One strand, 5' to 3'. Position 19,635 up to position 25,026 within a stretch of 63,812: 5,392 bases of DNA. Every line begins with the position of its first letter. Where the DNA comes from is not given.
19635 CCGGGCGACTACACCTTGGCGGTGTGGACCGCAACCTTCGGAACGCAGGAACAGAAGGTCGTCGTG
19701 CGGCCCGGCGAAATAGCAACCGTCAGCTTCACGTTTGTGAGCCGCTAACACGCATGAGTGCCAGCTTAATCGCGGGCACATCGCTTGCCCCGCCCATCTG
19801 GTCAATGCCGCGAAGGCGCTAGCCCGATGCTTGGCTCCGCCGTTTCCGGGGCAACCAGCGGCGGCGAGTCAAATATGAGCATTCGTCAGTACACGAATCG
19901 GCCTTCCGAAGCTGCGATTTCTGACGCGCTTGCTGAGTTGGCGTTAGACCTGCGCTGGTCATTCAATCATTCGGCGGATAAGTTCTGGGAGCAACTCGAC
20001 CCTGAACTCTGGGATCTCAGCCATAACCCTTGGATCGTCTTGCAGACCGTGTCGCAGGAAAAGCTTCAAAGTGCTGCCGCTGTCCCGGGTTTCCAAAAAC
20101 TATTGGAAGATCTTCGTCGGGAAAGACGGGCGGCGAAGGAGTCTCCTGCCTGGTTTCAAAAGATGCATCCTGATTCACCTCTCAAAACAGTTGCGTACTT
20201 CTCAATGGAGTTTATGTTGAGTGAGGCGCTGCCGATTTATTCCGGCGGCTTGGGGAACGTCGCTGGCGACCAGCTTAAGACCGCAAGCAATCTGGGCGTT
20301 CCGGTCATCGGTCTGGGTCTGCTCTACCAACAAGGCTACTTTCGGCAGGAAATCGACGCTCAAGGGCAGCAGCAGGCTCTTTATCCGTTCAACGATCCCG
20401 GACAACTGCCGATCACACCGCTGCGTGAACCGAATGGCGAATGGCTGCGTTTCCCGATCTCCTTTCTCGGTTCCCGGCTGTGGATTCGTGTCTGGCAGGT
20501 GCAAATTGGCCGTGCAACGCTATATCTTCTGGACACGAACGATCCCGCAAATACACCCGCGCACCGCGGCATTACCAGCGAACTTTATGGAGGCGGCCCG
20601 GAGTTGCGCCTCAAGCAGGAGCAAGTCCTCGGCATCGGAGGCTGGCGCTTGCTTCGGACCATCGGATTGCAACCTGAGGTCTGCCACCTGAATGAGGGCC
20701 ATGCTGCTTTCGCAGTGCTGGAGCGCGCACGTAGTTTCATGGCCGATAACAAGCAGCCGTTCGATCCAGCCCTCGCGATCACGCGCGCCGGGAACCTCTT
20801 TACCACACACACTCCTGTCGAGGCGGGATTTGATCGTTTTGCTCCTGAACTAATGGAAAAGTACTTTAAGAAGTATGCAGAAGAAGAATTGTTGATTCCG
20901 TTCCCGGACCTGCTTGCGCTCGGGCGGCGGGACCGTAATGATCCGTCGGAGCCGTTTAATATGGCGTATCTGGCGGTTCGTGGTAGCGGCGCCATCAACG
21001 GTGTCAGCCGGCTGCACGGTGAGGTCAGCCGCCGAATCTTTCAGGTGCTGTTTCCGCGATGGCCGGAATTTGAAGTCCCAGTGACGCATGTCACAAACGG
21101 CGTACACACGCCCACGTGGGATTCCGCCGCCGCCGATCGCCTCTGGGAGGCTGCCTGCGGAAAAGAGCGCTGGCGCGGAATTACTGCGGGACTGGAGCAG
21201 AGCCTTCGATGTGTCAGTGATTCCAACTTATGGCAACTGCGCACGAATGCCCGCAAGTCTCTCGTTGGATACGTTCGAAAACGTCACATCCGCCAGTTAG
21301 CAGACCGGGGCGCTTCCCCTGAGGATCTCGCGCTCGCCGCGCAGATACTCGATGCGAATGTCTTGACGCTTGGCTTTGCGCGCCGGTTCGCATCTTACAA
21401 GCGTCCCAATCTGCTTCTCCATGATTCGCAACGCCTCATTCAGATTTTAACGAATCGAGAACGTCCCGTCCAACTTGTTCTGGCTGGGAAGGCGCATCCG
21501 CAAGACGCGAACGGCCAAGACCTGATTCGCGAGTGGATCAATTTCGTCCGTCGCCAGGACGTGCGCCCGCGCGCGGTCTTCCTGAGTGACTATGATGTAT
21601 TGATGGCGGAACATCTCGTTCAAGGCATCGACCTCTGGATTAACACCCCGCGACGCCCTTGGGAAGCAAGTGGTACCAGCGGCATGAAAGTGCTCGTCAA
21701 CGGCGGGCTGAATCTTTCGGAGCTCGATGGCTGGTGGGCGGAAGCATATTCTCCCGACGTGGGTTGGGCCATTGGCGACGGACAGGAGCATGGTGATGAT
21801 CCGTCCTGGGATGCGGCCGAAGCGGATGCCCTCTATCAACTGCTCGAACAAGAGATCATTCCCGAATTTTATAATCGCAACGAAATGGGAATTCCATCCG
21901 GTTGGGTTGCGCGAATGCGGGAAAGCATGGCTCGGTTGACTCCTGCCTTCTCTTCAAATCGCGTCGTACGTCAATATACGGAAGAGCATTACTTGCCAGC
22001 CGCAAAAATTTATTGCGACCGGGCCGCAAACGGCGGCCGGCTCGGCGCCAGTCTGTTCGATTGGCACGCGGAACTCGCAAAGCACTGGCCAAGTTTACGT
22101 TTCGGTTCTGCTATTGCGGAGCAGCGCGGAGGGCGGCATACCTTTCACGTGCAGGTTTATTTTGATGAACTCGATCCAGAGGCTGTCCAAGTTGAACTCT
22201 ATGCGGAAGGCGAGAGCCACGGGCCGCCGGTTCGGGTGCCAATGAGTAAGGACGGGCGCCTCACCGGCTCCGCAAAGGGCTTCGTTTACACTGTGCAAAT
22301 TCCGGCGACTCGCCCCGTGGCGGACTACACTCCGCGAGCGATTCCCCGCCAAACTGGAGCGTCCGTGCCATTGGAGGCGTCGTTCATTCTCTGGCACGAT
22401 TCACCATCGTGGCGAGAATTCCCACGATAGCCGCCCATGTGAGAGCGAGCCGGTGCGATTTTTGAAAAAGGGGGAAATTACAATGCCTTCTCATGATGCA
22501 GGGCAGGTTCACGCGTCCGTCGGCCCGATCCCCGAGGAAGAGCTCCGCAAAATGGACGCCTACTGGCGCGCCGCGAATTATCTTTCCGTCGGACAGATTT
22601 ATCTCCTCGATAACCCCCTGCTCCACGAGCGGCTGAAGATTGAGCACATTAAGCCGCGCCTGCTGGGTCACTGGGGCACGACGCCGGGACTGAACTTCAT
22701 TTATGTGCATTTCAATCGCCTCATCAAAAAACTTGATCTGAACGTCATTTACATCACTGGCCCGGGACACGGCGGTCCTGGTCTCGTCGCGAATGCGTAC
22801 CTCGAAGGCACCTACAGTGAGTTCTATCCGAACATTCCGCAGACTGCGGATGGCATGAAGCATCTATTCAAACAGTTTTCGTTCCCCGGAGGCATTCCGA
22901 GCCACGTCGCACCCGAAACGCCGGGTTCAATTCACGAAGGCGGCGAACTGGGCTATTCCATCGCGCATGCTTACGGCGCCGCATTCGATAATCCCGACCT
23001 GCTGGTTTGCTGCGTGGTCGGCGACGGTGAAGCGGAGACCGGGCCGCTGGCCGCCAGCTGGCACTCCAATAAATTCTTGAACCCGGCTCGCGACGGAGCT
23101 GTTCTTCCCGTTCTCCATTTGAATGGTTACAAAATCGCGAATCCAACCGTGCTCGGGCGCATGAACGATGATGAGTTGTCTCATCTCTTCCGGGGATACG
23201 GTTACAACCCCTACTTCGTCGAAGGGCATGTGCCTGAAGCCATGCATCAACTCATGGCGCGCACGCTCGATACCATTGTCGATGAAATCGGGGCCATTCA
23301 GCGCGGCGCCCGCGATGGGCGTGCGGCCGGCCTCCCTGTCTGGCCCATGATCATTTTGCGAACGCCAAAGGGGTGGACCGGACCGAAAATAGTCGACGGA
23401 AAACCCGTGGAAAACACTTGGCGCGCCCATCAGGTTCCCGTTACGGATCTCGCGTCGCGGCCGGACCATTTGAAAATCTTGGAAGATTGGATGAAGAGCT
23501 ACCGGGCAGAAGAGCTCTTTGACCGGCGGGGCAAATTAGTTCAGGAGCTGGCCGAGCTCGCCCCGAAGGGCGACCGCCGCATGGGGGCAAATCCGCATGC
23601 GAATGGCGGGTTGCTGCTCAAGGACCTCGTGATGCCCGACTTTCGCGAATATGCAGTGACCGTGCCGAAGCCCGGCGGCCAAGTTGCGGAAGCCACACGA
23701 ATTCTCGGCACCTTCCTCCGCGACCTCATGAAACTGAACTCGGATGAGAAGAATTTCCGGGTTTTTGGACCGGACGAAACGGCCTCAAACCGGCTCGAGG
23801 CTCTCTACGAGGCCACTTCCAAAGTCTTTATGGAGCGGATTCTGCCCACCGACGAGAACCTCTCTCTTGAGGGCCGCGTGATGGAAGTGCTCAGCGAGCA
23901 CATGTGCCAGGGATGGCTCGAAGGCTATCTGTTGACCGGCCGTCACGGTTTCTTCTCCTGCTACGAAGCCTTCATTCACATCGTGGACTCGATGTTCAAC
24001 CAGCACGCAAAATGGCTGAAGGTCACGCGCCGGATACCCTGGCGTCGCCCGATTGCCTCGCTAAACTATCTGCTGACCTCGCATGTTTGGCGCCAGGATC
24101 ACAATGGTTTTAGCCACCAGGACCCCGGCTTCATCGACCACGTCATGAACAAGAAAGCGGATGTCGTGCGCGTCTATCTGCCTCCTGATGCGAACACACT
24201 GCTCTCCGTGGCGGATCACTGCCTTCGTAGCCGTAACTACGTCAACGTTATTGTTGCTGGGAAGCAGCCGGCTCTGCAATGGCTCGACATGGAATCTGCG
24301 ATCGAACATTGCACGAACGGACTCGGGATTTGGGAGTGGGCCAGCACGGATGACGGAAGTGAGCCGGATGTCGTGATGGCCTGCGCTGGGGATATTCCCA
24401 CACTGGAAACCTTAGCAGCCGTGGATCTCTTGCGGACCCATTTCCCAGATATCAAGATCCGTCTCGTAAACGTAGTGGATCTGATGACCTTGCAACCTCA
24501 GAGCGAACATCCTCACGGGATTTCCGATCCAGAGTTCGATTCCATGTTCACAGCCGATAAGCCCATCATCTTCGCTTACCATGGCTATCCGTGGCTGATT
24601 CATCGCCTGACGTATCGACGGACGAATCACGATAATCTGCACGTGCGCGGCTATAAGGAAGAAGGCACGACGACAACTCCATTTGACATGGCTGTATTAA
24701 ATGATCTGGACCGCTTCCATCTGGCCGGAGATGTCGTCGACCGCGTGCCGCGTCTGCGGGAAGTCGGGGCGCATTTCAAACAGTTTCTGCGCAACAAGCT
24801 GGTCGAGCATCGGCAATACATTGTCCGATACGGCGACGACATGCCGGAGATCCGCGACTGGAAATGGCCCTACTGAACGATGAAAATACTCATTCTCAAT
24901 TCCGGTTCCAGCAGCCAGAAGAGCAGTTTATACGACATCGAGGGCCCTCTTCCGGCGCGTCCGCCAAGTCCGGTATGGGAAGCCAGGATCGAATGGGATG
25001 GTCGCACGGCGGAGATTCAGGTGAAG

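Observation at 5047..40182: Recurrent GTGA-N6-TCAC (CRP/FNR-type) palindromes upstream of redox and stress genes: a candidate shared regulon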

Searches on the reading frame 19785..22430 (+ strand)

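Call 6: search_protein_families(library=pfam, proteins=[window:19785-22430:+], max_evalue=0.01)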
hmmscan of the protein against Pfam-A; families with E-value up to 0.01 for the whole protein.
window:19785-22430:+ (881 aa): 2 families
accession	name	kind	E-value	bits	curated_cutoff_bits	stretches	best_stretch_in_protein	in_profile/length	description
PF00343.26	Phosphorylase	-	1.7e-30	106.4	27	2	299-649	219-579/713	Carbohydrate phosphorylase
PF11897.13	DUF3417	-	6.4e-24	84.9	25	1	48-149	7-109/109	Protein of unknown function (DUF3417)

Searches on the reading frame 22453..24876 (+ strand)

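Call 7: search_protein_families(library=pfam, proteins=[window:22453-24876:+], max_evalue=0.01)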
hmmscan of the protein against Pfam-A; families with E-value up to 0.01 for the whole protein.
window:22453-24876:+ (807 aa): 3 families
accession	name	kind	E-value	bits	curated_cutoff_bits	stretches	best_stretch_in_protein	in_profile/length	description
PF09364.15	XFP_N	-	3.1e-179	595.9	23.7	1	26-387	2-363/364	XFP N-terminal domain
PF09363.15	XFP_C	-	9e-100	332.6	23.4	1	604-805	1-202/202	XFP C-terminal domain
PF03894.20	XFP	-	3e-89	297.9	22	1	417-593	2-177/177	D-xylulose 5-phosphate/D-fructose 6-phosphate phosphoketolase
